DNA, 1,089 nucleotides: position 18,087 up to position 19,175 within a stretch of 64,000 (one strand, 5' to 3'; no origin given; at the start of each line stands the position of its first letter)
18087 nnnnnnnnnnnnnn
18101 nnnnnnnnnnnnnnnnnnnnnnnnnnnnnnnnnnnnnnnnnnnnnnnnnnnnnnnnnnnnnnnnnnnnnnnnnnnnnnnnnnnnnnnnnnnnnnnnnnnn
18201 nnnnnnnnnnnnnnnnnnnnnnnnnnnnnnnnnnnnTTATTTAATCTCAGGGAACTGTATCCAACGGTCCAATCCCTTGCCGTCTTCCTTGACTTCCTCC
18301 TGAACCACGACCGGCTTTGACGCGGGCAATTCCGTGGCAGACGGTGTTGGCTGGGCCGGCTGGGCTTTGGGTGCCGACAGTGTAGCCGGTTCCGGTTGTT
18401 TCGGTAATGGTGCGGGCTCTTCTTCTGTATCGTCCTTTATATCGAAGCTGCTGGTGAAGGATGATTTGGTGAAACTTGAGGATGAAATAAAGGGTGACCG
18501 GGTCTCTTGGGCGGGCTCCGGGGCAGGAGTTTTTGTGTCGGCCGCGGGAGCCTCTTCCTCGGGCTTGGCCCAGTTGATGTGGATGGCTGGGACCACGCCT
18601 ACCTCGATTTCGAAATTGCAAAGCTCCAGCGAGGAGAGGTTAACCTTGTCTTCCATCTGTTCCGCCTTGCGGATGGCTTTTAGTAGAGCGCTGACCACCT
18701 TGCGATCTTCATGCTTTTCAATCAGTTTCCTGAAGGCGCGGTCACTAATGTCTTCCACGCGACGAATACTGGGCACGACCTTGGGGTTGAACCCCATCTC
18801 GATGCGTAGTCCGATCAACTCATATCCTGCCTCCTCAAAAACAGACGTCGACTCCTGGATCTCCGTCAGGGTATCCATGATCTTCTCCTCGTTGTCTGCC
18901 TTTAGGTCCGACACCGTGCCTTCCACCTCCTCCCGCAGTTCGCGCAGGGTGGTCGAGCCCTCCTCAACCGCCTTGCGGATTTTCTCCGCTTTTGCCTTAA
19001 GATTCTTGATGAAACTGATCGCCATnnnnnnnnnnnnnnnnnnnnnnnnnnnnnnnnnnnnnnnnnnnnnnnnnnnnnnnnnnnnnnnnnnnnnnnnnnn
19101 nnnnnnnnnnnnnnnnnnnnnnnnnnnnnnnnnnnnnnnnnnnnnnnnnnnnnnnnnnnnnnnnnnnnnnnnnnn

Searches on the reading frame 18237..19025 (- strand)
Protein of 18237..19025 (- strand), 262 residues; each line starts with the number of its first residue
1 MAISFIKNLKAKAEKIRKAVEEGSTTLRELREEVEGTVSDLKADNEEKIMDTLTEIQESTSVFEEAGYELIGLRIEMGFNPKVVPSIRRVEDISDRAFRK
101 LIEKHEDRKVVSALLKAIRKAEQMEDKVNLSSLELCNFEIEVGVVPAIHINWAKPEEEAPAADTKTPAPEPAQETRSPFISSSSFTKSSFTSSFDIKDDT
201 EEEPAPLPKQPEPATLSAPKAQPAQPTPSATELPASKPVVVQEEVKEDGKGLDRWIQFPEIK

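Call 3: search_protein_families(library=pfam, proteins=[window:18237-19025:-], max_evalue=0.01)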
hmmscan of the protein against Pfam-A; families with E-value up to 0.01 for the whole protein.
window:18237-19025:- (262 aa): 0 families

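Call 4: search_protein_families(library=padloc, proteins=[window:18237-19025:-], max_evalue=0.01)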
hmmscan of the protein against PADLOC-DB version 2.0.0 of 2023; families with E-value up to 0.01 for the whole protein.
window:18237-19025:- (262 aa): 0 families

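Call 5: search_protein_families(library=ncbifam, proteins=[window:18237-19025:-], max_evalue=0.01)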
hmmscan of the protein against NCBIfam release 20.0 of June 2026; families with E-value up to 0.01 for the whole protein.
window:18237-19025:- (262 aa): 1 family
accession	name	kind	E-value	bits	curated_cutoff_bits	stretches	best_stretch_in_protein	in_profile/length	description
NF041670.1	GvpQ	equivalog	0.0018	18.5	100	1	13-70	40-97/137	gas vesicle protein GvpQ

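Call 35: search_protein_families(library=pfam, proteins=[window:18237-19025:-], max_evalue=10)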
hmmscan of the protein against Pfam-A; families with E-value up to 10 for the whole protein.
window:18237-19025:- (262 aa): 4 families
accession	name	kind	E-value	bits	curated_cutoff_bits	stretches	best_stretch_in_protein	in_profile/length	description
PF06741.18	LsmAD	-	0.43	11.5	25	1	7-48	24-66/72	LsmAD domain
PF03938.19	OmpH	-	0.62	10.7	32.4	1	7-61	22-79/141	Outer membrane protein (OmpH-like)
PF24918.1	NET2A_C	-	0.73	10.1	27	1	6-45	136-175/180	NET2A, C-terminal domain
PF15825.10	FAM25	-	1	10.1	27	1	10-40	22-52/65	FAM25 family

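Call 85: search_solved_structures(query=A5, max_evalue=1)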
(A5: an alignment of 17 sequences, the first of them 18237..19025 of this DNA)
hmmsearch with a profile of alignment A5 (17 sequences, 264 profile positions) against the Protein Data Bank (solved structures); distinct sequences matched with E-value up to 1: 1.
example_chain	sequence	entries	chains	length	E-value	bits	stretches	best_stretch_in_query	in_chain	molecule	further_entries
5wj7_A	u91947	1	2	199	0.34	14.2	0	12-60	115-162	DNA repair protein XRCC4,Myosin-7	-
